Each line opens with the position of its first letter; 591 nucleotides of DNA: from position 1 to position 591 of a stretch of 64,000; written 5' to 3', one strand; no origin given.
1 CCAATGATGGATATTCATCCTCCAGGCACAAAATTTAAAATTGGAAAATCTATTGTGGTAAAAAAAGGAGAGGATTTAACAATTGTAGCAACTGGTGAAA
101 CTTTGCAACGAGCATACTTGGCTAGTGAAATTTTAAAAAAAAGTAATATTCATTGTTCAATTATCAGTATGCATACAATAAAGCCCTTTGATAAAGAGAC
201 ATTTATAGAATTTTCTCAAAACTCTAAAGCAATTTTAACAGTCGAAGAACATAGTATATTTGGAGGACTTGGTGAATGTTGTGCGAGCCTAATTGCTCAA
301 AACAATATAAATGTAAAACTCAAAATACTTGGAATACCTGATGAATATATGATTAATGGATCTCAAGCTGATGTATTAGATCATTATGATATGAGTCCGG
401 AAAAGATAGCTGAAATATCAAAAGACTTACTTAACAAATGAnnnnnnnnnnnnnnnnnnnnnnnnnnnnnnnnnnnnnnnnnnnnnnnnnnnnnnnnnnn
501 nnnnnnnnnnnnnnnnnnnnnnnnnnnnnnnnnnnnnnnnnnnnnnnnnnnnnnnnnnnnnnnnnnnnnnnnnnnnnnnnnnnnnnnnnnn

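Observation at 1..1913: Split transketolase + diverged GlpK-like kinase: signature of the apiose (apulose) pathway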

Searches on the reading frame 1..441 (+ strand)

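Call 3: search_protein_families(library=pfam, proteins=[window:1-441:+])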
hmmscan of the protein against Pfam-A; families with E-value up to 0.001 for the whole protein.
window:1-441:+ (146 aa): 3 families
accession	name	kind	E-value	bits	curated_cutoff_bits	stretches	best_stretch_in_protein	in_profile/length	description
PF02780.25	Transketolase_C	-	1.3e-27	96.6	25.9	1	15-136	1-124/124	Transketolase, C-terminal domain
PF22613.1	Transketolase_C_1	-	7.1e-06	26.6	27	1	22-66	10-54/113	Transketolase-like TK C-terminal domain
PF17147.9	PFOR_II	-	4.6e-05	24.1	27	1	25-96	2-73/102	Pyruvate:ferredoxin oxidoreductase core domain II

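Call 4: search_protein_families(library=ncbifam, proteins=[window:1-441:+])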
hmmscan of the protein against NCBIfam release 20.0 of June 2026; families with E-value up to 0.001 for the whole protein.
window:1-441:+ (146 aa): 12 families
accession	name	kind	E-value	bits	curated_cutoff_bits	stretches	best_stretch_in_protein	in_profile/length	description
NF004559.0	PRK05899.2-5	equivalog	9.4e-25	86.9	488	1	5-145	482-625/627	transketolase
TIGR00204.1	dxs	equivalog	5.4e-24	84.7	465.95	1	10-139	481-610/616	1-deoxy-D-xylulose-5-phosphate synthase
NF004556.0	PRK05899.2-2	equivalog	5.1e-22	77.9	575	1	11-143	507-637/639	transketolase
NF003933.0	PRK05444.2-2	equivalog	3.1e-16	59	395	1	18-138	477-599/606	1-deoxy-D-xylulose-5-phosphate synthase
NF006667.0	PRK09212.1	subfamily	3.7e-16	58.9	321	1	10-104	188-282/327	pyruvate dehydrogenase complex E1 component subunit beta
NF008968.0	PRK12315.1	subfamily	2.7e-15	55.6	510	1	12-139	450-576/582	1-deoxy-D-xylulose-5-phosphate synthase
NF008854.0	PRK11892.1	equivalog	6e-13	48.3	454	1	13-102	330-419/464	pyruvate dehydrogenase complex E1 component subunit beta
NF007201.0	PRK09622.1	equivalog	1.7e-06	27.2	590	1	12-99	257-347/405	2-oxoacid:ferredoxin oxidoreductase subunit alpha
NF006412.0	PRK08659.1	equivalog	0.00016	21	411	1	23-82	274-333/378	2-oxoacid:acceptor oxidoreductase subunit alpha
NF041170.1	Oxoac_fdxalpha_Archa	equivalog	0.00045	18.7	800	1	22-92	518-588/636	2-oxoacid:ferredoxin oxidoreductase subunit alpha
TIGR03336.1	IOR_alpha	equivalog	0.00052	18.5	650.9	1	21-106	229-308/595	indolepyruvate ferredoxin oxidoreductase subunit alpha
TIGR03710.1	OAFO_sf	subfamily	0.00089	17.9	482.75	1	19-83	459-522/561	2-oxoacid:acceptor oxidoreductase subunit alpha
